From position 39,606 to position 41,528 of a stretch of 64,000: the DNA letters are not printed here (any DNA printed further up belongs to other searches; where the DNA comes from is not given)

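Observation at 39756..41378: Twelve tandem ~26-residue repeats with invariant G-(D/N)-D-x-Y core; candidate novel beta-solenoid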

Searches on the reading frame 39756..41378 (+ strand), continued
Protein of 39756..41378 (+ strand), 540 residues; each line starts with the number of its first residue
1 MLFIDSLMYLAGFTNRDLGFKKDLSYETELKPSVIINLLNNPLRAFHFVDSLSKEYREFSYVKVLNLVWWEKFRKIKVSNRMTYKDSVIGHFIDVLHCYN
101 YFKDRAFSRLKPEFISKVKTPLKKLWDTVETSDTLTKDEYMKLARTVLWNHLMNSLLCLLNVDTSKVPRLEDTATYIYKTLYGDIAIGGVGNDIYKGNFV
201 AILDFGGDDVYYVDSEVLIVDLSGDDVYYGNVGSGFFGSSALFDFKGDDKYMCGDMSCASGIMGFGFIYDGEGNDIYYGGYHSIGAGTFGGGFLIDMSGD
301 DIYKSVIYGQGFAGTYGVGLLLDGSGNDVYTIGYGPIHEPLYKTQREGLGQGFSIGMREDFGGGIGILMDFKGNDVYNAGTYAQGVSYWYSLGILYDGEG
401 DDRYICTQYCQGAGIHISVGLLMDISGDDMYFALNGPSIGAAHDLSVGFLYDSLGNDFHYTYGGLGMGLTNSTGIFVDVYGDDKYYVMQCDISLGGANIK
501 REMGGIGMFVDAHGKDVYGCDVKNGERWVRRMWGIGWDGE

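Call 51: search_protein_representatives(alignment_id=A3)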
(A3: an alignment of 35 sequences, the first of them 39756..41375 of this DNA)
Query: 35 sequences, 584 profile positions. Proteins with E-value up to 0.001 (for the whole library): 4430; up to 1e-10: 3846; up to 1e-30: 2504. The best 150 are listed.
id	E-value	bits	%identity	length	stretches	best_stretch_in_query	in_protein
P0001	1.1e-215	734.3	-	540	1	20-583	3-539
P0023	1.0e-209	714.5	-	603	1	2-583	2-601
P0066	8.6e-196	668.5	-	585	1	3-583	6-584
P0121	1.1e-194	664.9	-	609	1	9-583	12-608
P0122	7.8e-193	658.8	-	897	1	15-583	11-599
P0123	5.5e-192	656.0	-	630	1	7-583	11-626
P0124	1.2e-190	651.5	-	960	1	11-583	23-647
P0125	9.3e-188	642.0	-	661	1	14-583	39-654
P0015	9.5e-185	632.1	-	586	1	35-583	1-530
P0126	3.2e-183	627.0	-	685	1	12-583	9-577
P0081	3.0e-182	623.8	-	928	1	3-583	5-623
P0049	4.3e-182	623.3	-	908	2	6-583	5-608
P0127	1.9e-181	621.2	-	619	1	5-583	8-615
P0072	4.3e-181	620.0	-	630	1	3-583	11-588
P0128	1.5e-180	618.2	-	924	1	9-583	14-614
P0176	1.1e-158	546.1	-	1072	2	339-583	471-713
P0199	2.0e-153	528.7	-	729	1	15-583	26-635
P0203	1.3e-152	525.9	-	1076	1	13-582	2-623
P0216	5.7e-150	517.2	-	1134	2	339-583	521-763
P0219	8.7e-150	516.6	-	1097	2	338-583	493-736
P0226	8.6e-149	513.3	-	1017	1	15-582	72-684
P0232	4.8e-148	510.9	-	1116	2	337-583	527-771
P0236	1.1e-147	509.7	-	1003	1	13-583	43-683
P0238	1.8e-147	509.0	-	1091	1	15-583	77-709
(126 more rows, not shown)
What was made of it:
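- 39756..41378 (+): Complete gene, 540 aa plus stop. It belongs to a large unnamed family built as helical N-domain, then beta-solenoid, then an optional HEAT array. The family profile scores it at E=1e-215 (call 51).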

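Call 53: search_protein_families(library=pfam, proteins=[L010:7169-7954:-, L010:9584-11041:-, L010:11083-12432:+, L010:12429-13376:+, L010:13389-14354:+, L010:16349-17464:+], max_evalue=0.001)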
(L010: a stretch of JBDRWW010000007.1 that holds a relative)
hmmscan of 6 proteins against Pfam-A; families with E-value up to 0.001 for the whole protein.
L010:7169-7954:- (261 aa): 8 families
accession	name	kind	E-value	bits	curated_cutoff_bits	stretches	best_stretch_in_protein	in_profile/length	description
PF00015.26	MCPsignal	-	1.9e-06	28.3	34.6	0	49-120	83-154/172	Methyl-accepting chemotaxis protein (MCP) signalling domain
PF02646.22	RmuC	-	2.8e-06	27.1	26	1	7-67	223-281/291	RmuC family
PF06009.19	Laminin_II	-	2.4e-05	24.8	33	0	10-63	3-56/138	Laminin Domain II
PF08378.17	NERD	-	5e-05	24.2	22.1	1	137-182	10-56/111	Nuclease-related domain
PF06103.16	DUF948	-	8.7e-05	23.1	37.2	0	18-76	20-75/89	Bacterial protein of unknown function (DUF948)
PF19111.5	DUF5798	-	0.00028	21.4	27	0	75-121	3-49/89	Family of unknown function (DUF5798)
PF07889.17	DUF1664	-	0.00057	20.4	34.6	0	12-89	47-124/124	Protein of unknown function (DUF1664)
PF10779.14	XhlA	-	0.00059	20.4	34.7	0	23-67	3-47/67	Haemolysin XhlA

L010:9584-11041:- (485 aa): 2 families
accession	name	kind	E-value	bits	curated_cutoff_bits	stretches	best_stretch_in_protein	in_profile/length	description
PF00749.27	tRNA-synt_1c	-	1.2e-113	379.7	23.4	1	1-311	1-314/314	tRNA synthetases class I (E and Q), catalytic domain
PF19269.4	Anticodon_2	-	1.2e-31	110.5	23.6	1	332-470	9-139/141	Anticodon binding domain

L010:11083-12432:+ (449 aa): 1 family
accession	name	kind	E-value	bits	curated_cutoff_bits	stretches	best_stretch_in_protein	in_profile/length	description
PF00202.27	Aminotran_3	-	6.9e-125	417.3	30.5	1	39-437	11-401/403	Aminotransferase class-III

L010:12429-13376:+ (315 aa): 17 families
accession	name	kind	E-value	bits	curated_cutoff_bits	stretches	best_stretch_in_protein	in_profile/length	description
PF05496.18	RuvB_N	-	1.9e-73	245.9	27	1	6-164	1-159/159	Holliday junction DNA helicase RuvB P-loop domain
PF05491.19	RuvB_C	-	7.9e-28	96.7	24.7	1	241-311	1-71/72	RuvB C-terminal winged helix domain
PF17864.7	AAA_lid_4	-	3.5e-27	94.4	27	1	167-240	1-74/74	RuvB AAA lid domain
PF00004.35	AAA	-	2.2e-21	77.1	21.2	1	41-165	1-130/131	ATPase family associated with various cellular activities (AAA)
PF07728.20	AAA_5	-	2.5e-08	34.5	22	1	40-158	1-139/139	AAA domain (dynein-related subfamily)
PF01078.27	Mg_chelatase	-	3.8e-07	30.1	20.3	0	38-59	22-43/207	Magnesium chelatase, subunit ChlI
PF06068.19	TIP49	-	8.4e-07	28.9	23.8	1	13-67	25-79/347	TIP49 P-loop domain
PF13401.12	AAA_22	-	5.7e-05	23.9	27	0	40-62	7-29/130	AAA domain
PF13191.12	AAA_16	-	0.00011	23.2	32.6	1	14-63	2-49/167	AAA ATPase domain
PF00158.32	Sigma54_activat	-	0.00014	22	20.2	0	90-118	94-122/168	Sigma-54 interaction domain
PF13173.12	AAA_14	-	0.00015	22.2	27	1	41-121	5-94/129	AAA domain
PF00493.29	MCM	-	0.00022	20.9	23.3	0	89-120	121-152/224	MCM P-loop domain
PF20720.3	nSTAND3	-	0.00032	20.9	27.2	1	30-63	9-42/155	Novel STAND NTPase 3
PF07726.17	AAA_3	-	0.00044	20.6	27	0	40-82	1-43/131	ATPase family associated with various cellular activities (AAA)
PF13207.12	AAA_17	-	0.00048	20.9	27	0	44-66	1-23/136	AAA domain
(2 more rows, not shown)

L010:13389-14354:+ (321 aa): 1 family
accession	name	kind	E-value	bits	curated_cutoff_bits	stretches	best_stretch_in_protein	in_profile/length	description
PF05982.17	Sbt_1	-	3.5e-120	401.4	27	1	11-316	1-307/308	Na+-dependent bicarbonate transporter superfamily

L010:16349-17464:+ (371 aa): 1 family
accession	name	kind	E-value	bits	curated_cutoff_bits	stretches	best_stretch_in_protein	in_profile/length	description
PF01658.22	Inos-1-P_synth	-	8.2e-38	129.3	27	1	193-301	1-107/107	Myo-inositol-1-phosphate synthase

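Call 63: search_protein_families(library=pfam, proteins=[P0176, P0216, P0219, P0232, P0203, P0238, P0226, P0236, P0199], max_evalue=0.001)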
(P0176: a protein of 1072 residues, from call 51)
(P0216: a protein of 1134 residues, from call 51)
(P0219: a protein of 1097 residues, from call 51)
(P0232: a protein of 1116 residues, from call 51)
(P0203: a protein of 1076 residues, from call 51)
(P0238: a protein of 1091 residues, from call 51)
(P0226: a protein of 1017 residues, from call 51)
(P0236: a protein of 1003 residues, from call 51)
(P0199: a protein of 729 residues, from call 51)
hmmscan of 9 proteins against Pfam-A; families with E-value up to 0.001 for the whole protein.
P0176 (1072 aa): 2 families
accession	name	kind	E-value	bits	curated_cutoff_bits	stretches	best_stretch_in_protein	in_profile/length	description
PF13646.12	HEAT_2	-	5.7e-19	68.6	27.7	2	806-888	4-87/88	HEAT repeats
PF03130.22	HEAT_PBS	-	8.6e-10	38.6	20.9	0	881-906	2-27/27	PBS lyase HEAT-like repeat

P0216 (1134 aa): 1 family
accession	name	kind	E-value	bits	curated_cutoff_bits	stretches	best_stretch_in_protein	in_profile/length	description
PF13646.12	HEAT_2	-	9.6e-09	35.8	27.7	1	863-947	3-88/88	HEAT repeats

P0219 (1097 aa): 3 families
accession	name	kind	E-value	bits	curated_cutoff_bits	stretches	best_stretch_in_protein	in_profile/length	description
PF13646.12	HEAT_2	-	3e-21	75.9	27.7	2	835-920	2-88/88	HEAT repeats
PF02985.28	HEAT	-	7.9e-06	26.1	23.5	0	929-955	3-29/31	HEAT repeat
PF03130.22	HEAT_PBS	-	0.00083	20.1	20.9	0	881-906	2-27/27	PBS lyase HEAT-like repeat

P0232 (1116 aa): 3 families
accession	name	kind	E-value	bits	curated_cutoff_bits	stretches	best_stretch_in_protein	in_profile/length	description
PF13646.12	HEAT_2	-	4.2e-19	69.1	27.7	2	870-955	2-88/88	HEAT repeats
PF03130.22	HEAT_PBS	-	6.1e-08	32.9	20.9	0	919-938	5-24/27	PBS lyase HEAT-like repeat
PF02985.28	HEAT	-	6.9e-05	23.2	23.5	0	964-989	3-28/31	HEAT repeat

P0203 (1076 aa): 2 families
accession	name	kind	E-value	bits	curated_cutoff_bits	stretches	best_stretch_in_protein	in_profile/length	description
PF13646.12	HEAT_2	-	2.9e-17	63.2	27.7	1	855-925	8-78/88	HEAT repeats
PF03130.22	HEAT_PBS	-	1.1e-06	28.9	20.9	0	870-887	9-26/27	PBS lyase HEAT-like repeat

P0238 (1091 aa): 4 families
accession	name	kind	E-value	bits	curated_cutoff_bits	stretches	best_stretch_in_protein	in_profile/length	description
PF13646.12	HEAT_2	-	8.8e-30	103.3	27.7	2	910-986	10-87/88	HEAT repeats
PF02985.28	HEAT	-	3.6e-14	51.9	23.5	0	904-927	4-27/31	HEAT repeat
PF03130.22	HEAT_PBS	-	1.8e-10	40.7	20.9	2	947-973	1-27/27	PBS lyase HEAT-like repeat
PF13513.12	HEAT_EZ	-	4.2e-05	24.4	27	1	914-958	1-55/55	HEAT-like repeat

P0226 (1017 aa): 4 families
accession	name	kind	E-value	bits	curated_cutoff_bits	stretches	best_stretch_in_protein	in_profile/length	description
PF13646.12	HEAT_2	-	2.3e-19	69.9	27.7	2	836-917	2-87/88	HEAT repeats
PF02985.28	HEAT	-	1.8e-09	37.4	23.5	0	895-921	2-28/31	HEAT repeat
PF03130.22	HEAT_PBS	-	1.8e-07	31.4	20.9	0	878-904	1-27/27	PBS lyase HEAT-like repeat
PF13513.12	HEAT_EZ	-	0.00022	22.1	27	0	801-829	27-55/55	HEAT-like repeat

P0236 (1003 aa): 2 families
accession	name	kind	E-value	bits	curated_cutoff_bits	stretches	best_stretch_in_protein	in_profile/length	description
PF13646.12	HEAT_2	-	1.3e-13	51.5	27.7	2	904-996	1-87/88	HEAT repeats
PF02985.28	HEAT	-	4e-05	23.9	23.5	0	941-970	2-31/31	HEAT repeat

P0199 (729 aa): 0 families

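Call 64: search_protein_families(library=padloc, proteins=[window:39756-41378:+], max_evalue=0.01)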
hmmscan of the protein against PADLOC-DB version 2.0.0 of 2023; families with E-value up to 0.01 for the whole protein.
window:39756-41378:+ (540 aa): 0 families

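Call 65: search_protein_families(library=phrogs, proteins=[window:39756-41378:+], max_evalue=0.01)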
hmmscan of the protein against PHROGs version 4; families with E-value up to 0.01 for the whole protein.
window:39756-41378:+ (540 aa): 0 families

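Call 68: list_cluster_members(proteins=[P0001, P0011, P0066, P0106, P0040, P0116])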
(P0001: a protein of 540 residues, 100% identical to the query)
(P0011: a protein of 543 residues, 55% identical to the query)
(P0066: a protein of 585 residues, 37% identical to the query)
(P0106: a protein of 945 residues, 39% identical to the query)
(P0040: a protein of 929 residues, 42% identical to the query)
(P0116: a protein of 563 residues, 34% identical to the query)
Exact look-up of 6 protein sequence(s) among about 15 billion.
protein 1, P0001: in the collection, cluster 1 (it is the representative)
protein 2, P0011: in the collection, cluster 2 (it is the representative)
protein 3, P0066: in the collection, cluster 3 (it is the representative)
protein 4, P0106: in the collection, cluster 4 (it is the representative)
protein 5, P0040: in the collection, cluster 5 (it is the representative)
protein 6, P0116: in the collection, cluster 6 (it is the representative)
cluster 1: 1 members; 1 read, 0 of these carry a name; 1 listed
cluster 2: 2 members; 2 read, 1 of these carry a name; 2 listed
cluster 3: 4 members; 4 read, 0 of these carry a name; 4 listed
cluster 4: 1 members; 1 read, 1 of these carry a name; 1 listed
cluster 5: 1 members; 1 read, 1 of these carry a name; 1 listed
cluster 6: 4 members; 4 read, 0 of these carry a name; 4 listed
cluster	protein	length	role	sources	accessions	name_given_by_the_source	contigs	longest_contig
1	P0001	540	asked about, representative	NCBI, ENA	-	-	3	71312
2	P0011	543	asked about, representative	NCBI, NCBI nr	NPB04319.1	MAG: hypothetical protein GXO39_07920 [Thermotogae bacterium] | hypothetical protein [Thermotogota bacterium]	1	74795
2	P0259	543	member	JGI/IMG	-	-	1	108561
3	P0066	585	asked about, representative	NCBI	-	-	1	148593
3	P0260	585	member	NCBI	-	-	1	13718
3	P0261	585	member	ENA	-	-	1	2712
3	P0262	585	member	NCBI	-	-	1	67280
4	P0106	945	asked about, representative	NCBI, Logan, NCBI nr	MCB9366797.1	MAG: HEAT repeat domain-containing protein [Calditrichaeota bacterium] | HEAT repeat domain-containing protein [Calditrichota bacterium]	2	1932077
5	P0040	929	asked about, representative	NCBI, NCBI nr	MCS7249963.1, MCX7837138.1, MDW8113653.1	MAG: HEAT repeat domain-containing protein [candidate division WOR-3 bacterium] | HEAT repeat domain-containing protein [candidate division WOR-3 bacterium]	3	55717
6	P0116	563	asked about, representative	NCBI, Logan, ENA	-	-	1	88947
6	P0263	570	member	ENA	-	-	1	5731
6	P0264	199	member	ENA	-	-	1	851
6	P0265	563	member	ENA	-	-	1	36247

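Call 75: search_protein_families(library=pfam, alignment_id=A5, max_evalue=0.00001)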
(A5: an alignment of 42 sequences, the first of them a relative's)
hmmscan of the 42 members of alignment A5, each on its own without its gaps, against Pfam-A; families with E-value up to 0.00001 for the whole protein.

A. member 1, L001:4913-5998:+ (362 aa): 0 families

B. families by the number of members that match (of 42 scanned): 45 families (the first 25 are shown)
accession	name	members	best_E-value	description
PF05547.17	Peptidase_M6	5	4.4e-15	Immune inhibitor A peptidase M6, catalytic domain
PF04263.21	TPK_catalytic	4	7.1e-23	Thiamin pyrophosphokinase, catalytic domain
PF08282.18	Hydrolase_3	3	1.6e-43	haloacid dehalogenase-like hydrolase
PF05116.19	S6PP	3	1.2e-17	Sucrose-6F-phosphate phosphohydrolase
PF00149.33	Metallophos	3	7e-17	Calcineurin-like phosphoesterase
PF06452.16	CBM9_1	3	6.4e-08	Carbohydrate family 9 binding domain-like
PF01926.29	MMR_HSR1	2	7.8e-17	50S ribosome-binding GTPase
PF02824.27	TGS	2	2.9e-15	TGS domain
PF02421.24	FeoB_N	2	3.4e-08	Ferrous iron transport protein B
PF00575.29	S1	1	2.1e-86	S1 RNA binding domain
PF00501.34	AMP-binding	1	1.1e-83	AMP-binding enzyme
PF02436.23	PYC_OADA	1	7.6e-54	Conserved carboxylase domain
PF05496.18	RuvB_N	1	5.6e-46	Holliday junction DNA helicase RuvB P-loop domain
PF13416.11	SBP_bac_8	1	3.9e-36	Bacterial extracellular solute-binding protein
PF13091.12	PLDc_2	1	8.1e-33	PLD-like domain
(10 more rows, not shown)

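Call 76: search_protein_families(library=pfam, alignment_id=A6, max_evalue=0.00001)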
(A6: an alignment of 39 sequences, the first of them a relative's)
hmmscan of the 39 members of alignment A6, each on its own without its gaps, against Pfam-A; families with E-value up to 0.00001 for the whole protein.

A. member 1, L003:8850-9911:+ (354 aa): 2 families
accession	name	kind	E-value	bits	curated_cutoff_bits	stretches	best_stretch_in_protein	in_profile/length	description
PF05343.19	Peptidase_M42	-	2.6e-88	296.3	23.2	1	47-342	1-292/292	M42 glutamyl aminopeptidase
PF01546.33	Peptidase_M20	-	4.3e-07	30.5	24.6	1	165-348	18-205/206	Peptidase family M20/M25/M40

B. families by the number of members that match (of 39 scanned): 52 families (the first 25 are shown)
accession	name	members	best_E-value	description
PF05343.19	Peptidase_M42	4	9.2e-90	M42 glutamyl aminopeptidase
PF13620.12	CarboxypepD_reg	3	6.5e-29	Carboxypeptidase regulatory-like domain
PF13715.12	CarbopepD_reg_2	3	2.8e-24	CarboxypepD_reg-like domain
PF01546.33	Peptidase_M20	3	4.3e-07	Peptidase family M20/M25/M40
PF00850.24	Hist_deacetyl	2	3.2e-61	Histone deacetylase domain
PF02527.21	GidB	2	5.9e-40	rRNA small subunit methyltransferase G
PF13487.12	HD_5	2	1.4e-38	HD domain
PF13367.11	PrsW-protease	2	8.4e-37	PrsW family intramembrane metalloprotease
PF01966.28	HD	2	9.3e-20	HD domain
PF13424.12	TPR_12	2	7.6e-18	Tetratricopeptide repeat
PF07719.23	TPR_2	2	5.2e-16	Tetratricopeptide repeat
PF13181.12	TPR_8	2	3e-12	Tetratricopeptide repeat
PF00515.34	TPR_1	2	2.2e-11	Tetratricopeptide repeat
PF02470.25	MlaD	2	5e-11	MlaD protein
PF13428.12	TPR_14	2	9.5e-10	Tetratricopeptide repeat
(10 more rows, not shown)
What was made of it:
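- Tried and rejected: Pfam content of same-strand close neighbours was heterogeneous: M6 peptidase in 5 of 42, TPK in 4 of 42, M42 peptidase in 4 of 39 (calls 75, 76).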
